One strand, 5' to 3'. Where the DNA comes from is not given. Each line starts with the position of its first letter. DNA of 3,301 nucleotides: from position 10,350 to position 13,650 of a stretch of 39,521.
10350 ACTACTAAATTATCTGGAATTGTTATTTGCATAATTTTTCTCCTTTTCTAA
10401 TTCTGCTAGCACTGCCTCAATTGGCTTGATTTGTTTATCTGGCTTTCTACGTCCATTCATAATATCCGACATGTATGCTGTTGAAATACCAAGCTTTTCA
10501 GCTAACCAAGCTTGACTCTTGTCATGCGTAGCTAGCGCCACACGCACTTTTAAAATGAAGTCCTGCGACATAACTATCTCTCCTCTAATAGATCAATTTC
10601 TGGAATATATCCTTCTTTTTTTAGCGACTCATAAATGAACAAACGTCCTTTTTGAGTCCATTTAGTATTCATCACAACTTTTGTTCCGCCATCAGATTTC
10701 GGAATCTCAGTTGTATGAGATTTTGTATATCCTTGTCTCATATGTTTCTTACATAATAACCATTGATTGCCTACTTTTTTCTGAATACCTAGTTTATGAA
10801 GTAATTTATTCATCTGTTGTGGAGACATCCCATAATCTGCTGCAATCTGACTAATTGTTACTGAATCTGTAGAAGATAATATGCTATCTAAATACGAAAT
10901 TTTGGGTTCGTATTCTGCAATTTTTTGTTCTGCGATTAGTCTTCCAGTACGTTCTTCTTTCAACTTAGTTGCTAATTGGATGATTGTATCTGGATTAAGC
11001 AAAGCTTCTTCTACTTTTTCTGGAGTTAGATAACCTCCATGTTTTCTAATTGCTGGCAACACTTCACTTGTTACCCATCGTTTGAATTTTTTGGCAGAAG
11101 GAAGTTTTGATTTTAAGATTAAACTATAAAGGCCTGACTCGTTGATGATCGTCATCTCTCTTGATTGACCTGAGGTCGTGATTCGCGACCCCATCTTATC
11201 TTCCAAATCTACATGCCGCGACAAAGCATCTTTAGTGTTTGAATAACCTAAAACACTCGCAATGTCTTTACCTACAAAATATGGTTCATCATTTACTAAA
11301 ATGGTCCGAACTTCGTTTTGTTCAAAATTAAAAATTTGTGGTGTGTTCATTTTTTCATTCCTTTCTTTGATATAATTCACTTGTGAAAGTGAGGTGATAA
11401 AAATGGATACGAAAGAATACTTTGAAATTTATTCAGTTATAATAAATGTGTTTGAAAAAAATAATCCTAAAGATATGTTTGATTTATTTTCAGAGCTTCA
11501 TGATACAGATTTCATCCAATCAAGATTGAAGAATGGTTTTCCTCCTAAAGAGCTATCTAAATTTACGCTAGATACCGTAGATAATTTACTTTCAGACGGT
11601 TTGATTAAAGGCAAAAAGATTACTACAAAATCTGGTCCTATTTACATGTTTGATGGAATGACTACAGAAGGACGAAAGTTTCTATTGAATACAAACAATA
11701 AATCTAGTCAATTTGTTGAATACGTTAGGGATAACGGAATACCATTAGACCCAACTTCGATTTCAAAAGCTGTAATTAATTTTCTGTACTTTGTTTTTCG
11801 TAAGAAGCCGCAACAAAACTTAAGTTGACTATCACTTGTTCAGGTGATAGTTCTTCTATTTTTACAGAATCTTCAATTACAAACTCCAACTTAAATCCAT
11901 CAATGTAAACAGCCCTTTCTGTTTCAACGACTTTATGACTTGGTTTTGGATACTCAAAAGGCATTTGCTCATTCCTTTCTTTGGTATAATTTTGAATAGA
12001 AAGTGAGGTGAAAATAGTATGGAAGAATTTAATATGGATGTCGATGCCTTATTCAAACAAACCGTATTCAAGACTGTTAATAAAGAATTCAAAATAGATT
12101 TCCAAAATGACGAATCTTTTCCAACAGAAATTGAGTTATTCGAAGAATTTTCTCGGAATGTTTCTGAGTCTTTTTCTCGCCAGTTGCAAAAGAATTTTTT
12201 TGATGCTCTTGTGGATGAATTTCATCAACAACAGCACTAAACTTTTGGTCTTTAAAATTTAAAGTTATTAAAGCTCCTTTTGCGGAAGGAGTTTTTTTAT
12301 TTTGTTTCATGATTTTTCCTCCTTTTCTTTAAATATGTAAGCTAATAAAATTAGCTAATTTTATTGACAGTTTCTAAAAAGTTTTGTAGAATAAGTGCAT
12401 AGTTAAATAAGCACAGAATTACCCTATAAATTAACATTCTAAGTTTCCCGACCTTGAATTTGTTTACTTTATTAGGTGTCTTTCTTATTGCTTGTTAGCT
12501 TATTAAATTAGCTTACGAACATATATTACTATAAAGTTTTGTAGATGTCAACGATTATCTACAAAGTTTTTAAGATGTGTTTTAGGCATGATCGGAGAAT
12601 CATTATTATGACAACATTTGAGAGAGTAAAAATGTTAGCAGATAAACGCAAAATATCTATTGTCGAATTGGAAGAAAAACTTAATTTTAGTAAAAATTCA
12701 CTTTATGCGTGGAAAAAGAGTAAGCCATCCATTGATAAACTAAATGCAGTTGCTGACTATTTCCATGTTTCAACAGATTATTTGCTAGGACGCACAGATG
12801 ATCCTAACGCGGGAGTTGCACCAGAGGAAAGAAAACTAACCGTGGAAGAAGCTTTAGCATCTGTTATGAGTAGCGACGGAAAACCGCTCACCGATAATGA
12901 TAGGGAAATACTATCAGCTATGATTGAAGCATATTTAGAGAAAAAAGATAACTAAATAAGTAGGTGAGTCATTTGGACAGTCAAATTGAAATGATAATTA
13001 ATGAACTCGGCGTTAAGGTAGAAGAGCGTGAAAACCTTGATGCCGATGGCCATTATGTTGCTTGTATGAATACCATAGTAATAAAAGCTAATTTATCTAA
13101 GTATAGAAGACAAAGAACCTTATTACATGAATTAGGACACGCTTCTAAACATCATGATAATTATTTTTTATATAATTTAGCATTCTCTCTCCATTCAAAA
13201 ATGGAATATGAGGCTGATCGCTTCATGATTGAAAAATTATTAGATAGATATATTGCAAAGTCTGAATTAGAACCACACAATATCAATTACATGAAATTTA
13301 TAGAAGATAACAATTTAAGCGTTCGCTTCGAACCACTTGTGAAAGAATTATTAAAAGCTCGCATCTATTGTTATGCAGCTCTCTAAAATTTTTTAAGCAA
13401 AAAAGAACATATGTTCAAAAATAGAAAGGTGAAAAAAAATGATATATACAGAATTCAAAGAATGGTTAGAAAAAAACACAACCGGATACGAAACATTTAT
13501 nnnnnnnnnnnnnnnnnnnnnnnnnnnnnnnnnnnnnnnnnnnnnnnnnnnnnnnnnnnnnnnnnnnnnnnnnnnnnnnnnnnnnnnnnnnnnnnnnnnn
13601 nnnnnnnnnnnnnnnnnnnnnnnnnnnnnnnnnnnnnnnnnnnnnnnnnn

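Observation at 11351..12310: Duplicated compact bidirectional promoter-RBS module; rightward genes embedded in the leftward early operon; an antisense ORF pair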

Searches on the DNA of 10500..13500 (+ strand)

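Call 5: search_dna_similar(query=window:10500-13500:+, collection=phages, mode=near, max_rows=30)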
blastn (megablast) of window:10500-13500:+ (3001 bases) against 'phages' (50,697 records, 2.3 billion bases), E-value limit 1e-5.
Records with a match: 3; places in all: 3; records where one place covers at least 80% of the query: 0.
Best place of each record, by identity: 95-99% 2; 80-90% 1.
By first word of the organism name: Enterococcus 2; Acinetobacter 1.
By host as written in the record: Acinetobacter baumannii AB5075 1; Enterococcus sp. VKM B-1578 1; Enterococcus hirae BBCO_MU_1 1.
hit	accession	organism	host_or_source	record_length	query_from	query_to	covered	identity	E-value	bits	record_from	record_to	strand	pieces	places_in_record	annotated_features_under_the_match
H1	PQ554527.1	Acinetobacter phage D2SVT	Acinetobacter baumannii AB5075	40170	1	3001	59%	98.2%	0e+0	3117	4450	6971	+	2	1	anti-repressor Ant | metallo-protease | transcriptional regulator | hypothetical protein (x3) | transcriptional repressor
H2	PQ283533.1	Enterococcus phage vB_ElaS_B1578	Enterococcus sp. VKM B-1578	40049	1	3001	59%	98.2%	0e+0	3117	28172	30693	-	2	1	antirepressor protein | ImmA/IrrE family metallopeptidase | repressor protein | hypothetical protein (x2) | HTH domain-containing protein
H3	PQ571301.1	Enterococcus phage EH-TP1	Enterococcus hirae BBCO_MU_1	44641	47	2019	46%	88.4%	0e+0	1660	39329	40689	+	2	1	anti-repressor Ant | hypothetical protein | transcriptional repressor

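Call 6: get_annotated_region(hit=H2, flank=2500)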
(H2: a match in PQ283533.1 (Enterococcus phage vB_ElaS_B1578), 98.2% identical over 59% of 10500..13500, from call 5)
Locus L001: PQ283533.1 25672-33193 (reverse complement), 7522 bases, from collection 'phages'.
description: Enterococcus phage vB_ElaS_B1578, complete genome.
organism: Enterococcus phage vB_ElaS_B1578 (NCBI taxid 3348173)
taxonomy: Viruses
host: Enterococcus sp. VKM B-1578; source: -; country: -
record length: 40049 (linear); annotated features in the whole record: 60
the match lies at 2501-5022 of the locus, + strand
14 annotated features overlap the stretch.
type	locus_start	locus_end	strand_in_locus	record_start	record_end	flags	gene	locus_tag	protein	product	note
CDS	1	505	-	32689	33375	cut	-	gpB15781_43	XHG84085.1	putative HNHc nuclease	-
CDS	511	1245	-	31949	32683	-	-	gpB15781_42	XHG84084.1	DUF1071 domain-containing protein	-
CDS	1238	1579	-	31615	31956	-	-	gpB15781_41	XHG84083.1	hypothetical protein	-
CDS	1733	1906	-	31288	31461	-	-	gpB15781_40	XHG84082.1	hypothetical protein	-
CDS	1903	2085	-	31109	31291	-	-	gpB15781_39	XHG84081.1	hypothetical protein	-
CDS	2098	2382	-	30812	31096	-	-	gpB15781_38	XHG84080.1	HTH domain-containing protein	-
CDS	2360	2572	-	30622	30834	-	-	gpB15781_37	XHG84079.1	HTH domain-containing protein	-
CDS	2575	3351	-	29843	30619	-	-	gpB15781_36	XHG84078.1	antirepressor protein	-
CDS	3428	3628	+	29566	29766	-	-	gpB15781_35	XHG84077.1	hypothetical protein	-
CDS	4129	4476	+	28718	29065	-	-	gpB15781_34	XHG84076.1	repressor protein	-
CDS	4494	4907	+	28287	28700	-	-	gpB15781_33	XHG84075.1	ImmA/IrrE family metallopeptidase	-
CDS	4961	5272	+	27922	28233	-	-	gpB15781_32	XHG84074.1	hypothetical protein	-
CDS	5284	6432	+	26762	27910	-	-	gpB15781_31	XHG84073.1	site-specific integrase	-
CDS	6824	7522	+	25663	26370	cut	-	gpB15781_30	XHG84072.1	PH domain-containing protein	-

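Call 7: get_annotated_region(hit=H3, flank=2500)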
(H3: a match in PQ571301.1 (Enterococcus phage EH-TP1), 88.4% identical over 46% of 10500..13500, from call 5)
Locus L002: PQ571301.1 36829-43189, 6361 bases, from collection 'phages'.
description: Enterococcus phage EH-TP1, complete genome.
organism: Enterococcus phage EH-TP1 (NCBI taxid 3385237)
taxonomy: Viruses
host: Enterococcus hirae BBCO_MU_1; source: antibiotic induction; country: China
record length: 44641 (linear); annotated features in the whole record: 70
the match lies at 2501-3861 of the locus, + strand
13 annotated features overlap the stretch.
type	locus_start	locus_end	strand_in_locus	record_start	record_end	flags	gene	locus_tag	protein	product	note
CDS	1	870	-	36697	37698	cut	-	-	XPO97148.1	RecT-like ssDNA annealing protein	EH-TP1_gp58; EH-TP1_gp58; Annot2=(hmm profile search-phrog [Rank2]) phrog_148 RecT-like ssDNA annealing ...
CDS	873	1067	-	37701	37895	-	-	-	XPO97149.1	hypothetical protein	EH-TP1_gp59; EH-TP1_gp59; None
CDS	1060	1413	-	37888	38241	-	-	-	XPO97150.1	hypothetical protein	EH-TP1_gp60; EH-TP1_gp60; None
CDS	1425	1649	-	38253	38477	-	-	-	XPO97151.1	hypothetical protein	EH-TP1_gp61; EH-TP1_gp61; None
CDS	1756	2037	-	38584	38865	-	-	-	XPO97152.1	thioredoxin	EH-TP1_gp62; EH-TP1_gp62; None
CDS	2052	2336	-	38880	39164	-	-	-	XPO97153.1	HTH DNA binding protein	EH-TP1_gp63; EH-TP1_gp63; Annot2=(hmm profile search-phrog [Rank2]) phrog_668 HTH DNA binding protein;Annot3=(structure ...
CDS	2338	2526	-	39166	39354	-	-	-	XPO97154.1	transcriptional repressor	EH-TP1_gp64; EH-TP1_gp64; Annot2=(hmm profile search-phrog [Rank2]) phrog_1468 transcriptional ...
CDS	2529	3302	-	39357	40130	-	-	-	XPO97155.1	anti-repressor Ant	EH-TP1_gp65; EH-TP1_gp65; Annot2=(hmm profile search-phrog [Rank2]) phrog_130 anti-repressor Ant;Annot3=(structure ...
CDS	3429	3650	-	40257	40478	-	-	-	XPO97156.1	hypothetical protein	EH-TP1_gp66; EH-TP1_gp66; None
CDS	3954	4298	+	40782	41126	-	-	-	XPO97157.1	transcriptional regulator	EH-TP1_gp67; EH-TP1_gp67; Annot2=(hmm profile search-phrog [Rank2]) phrog_18248 transcriptional ...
CDS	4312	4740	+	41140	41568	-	-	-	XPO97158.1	metallo-protease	EH-TP1_gp68; EH-TP1_gp68; Annot2=(structure alignment-afuniprot50) AF-A0A2K8TFF9-F1-model_v4 ImmA/IrrE family ...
CDS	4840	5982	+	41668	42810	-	-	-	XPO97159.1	integrase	EH-TP1_gp69; EH-TP1_gp69; Annot2=(structure alignment-afuniprot50) AF-A0A422MD89-F1-model_v4 Tyrosine recombinase ...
CDS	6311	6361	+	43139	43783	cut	-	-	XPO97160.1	SHOCT domain-containing protein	EH-TP1_gp70; EH-TP1_gp70; Annot2=(structure alignment-afuniprot50) AF-A0A410NBN0-F1-model_v4 DUF4428 domain-containing ...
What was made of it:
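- GenBank annotates it in EH-TP1 (call 7).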

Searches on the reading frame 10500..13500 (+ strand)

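Call 13: search_protein_families(library=pfam, proteins=[L001:3428-3628:+], max_evalue=0.1)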
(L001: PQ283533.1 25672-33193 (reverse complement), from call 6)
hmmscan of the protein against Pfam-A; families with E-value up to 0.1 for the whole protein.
L001:3428-3628:+ (66 aa): 0 families

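Call 14: search_protein_families(library=phrogs, proteins=[L001:3428-3628:+], max_evalue=0.1)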
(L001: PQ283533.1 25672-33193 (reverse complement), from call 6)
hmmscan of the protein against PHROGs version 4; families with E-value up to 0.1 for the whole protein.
L001:3428-3628:+ (66 aa): 5 families
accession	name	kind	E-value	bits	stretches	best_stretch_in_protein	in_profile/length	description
phrog_6930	-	unknown function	5.8e-22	78.7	1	1-66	2-57/65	-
phrog_38781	-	unknown function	2.2e-05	25.8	1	3-36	8-40/74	-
phrog_33424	-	unknown function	0.001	20.2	1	3-37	7-41/66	-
phrog_18247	-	unknown function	0.017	16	1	21-59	74-112/174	-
phrog_8566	-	unknown function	0.042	14.9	0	11-43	70-101/127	-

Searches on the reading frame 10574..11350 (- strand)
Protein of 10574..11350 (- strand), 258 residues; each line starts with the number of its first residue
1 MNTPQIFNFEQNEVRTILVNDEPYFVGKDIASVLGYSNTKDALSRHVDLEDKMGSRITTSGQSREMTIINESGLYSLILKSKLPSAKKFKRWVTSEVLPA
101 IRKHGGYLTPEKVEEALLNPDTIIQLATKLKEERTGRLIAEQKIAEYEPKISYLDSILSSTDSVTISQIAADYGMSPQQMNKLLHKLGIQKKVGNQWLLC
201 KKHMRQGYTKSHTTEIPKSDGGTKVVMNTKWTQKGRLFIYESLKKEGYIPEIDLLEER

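Call 13: search_protein_families(library=pfam, proteins=[window:10574-11350:-], max_evalue=0.1)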
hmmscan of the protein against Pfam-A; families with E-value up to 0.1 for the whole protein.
window:10574-11350:- (258 aa): 5 families
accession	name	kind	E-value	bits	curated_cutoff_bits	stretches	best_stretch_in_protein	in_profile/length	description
PF03374.19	ANT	-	2.2e-34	118.5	25.3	1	141-245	1-107/108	Phage antirepressor protein KilAC domain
PF02498.22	Bro-N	-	1.6e-28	99.6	25.6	1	13-99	1-96/96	BRO family, N-terminal domain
PF00165.29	HTH_AraC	-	0.007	16.9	26.6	1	161-186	6-31/42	Bacterial regulatory helix-turn-helix proteins, AraC family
PF12728.13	HTH_17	-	0.015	16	27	0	86-108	15-37/51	Helix-turn-helix domain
PF04760.21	IF2_N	-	0.074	13.3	25.3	0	162-195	2-35/53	Translation initiation factor IF-2, N-terminal region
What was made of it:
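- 10574..11350 (-): Antirepressor gene (BRO-N plus KilAC/ANT domains). Its start is the ATG at 11350. Pfam Bro-N 1.6e-28 and ANT 2.2e-34 (call 13).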

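Call 14: search_protein_families(library=phrogs, proteins=[window:10574-11350:-], max_evalue=0.1)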
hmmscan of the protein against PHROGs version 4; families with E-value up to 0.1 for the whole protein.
window:10574-11350:- (258 aa): 22 families
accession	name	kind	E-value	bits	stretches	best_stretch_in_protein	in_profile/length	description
phrog_130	-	transcription regulation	1.4e-107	361.7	1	1-256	157-421/480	anti-repressor Ant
phrog_2899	-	transcription regulation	6.2e-52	177.8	1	1-148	4-155/263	anti-repressor Ant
phrog_463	-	transcription regulation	2.9e-50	172.1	1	1-155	2-151/250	anti-repressor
phrog_7940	-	unknown function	8.1e-41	141.2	1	1-110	1-110/252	-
phrog_2593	-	transcription regulation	6.5e-36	125.4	1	2-157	20-193/255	anti-repressor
phrog_2977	-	transcription regulation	9.5e-36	123.8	1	1-84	61-148/150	anti-repressor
phrog_245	-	transcription regulation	3e-35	123.3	1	2-137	39-166/319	anti-repressor Ant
phrog_63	-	transcription regulation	4.8e-34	119.4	1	113-250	218-363/431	anti-repressor Ant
phrog_5060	-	transcription regulation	2.7e-31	110.3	1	5-134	8-144/224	anti-repressor Ant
phrog_2011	-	transcription regulation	9.7e-30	105.2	1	5-123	5-126/275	anti-repressor Ant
phrog_25722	-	unknown function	4.9e-27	95.6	1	5-112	5-113/150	-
phrog_25289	-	unknown function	2.6e-25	89.5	1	180-253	1-74/79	-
phrog_9976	-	transcription regulation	7.7e-22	79.1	1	8-107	5-106/188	anti-repressor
phrog_373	-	transcription regulation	3.4e-09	37.5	1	1-125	76-211/373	anti-repressor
phrog_7347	-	unknown function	0.00013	23.2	1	67-117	7-56/78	-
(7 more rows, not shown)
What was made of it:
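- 10574..11350 (-): PHROG 130 at 1.4e-107 (call 14).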

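Call 41: find_related_loci(query=window:10574-11350:-, collection=viral_contigs, flank=2500)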
Query window:10574-11350:- (258 aa) in viral_contigs; peptide patterns used: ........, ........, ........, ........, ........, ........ (x = any residue, [..] = any of these).
600 stretches matched a pattern (row limit reached: there are more); 593 encode a relative of the query (tblastn E <= 1e-3); the best 80 are kept; 80 distinct loci.
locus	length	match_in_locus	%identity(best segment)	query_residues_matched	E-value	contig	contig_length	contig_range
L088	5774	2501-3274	97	1-258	5e-172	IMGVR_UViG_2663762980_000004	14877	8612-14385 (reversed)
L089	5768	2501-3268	96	1-256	1e-168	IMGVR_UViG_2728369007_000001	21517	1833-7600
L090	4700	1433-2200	96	1-256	2e-170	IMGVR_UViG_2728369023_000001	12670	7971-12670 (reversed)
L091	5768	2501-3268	96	1-256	8e-169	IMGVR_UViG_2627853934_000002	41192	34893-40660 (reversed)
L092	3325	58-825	95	1-256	1e-172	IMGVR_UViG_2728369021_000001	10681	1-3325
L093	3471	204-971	95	1-256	3e-172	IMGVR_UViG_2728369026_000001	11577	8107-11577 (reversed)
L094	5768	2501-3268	96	1-256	2e-167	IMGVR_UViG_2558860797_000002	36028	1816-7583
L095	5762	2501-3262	95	3-256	2e-165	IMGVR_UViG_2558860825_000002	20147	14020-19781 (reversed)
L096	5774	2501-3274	91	1-258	2e-161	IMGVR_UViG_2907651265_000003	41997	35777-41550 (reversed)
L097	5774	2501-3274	91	1-258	3e-161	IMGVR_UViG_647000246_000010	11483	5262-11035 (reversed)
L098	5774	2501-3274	91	1-258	4e-161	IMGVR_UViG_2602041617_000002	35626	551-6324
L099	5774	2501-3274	90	1-258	5e-160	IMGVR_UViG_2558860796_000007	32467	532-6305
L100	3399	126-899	90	1-258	1e-163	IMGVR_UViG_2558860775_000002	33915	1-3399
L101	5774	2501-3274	88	1-258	2e-153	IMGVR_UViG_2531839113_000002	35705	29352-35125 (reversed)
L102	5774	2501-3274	88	1-258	2e-153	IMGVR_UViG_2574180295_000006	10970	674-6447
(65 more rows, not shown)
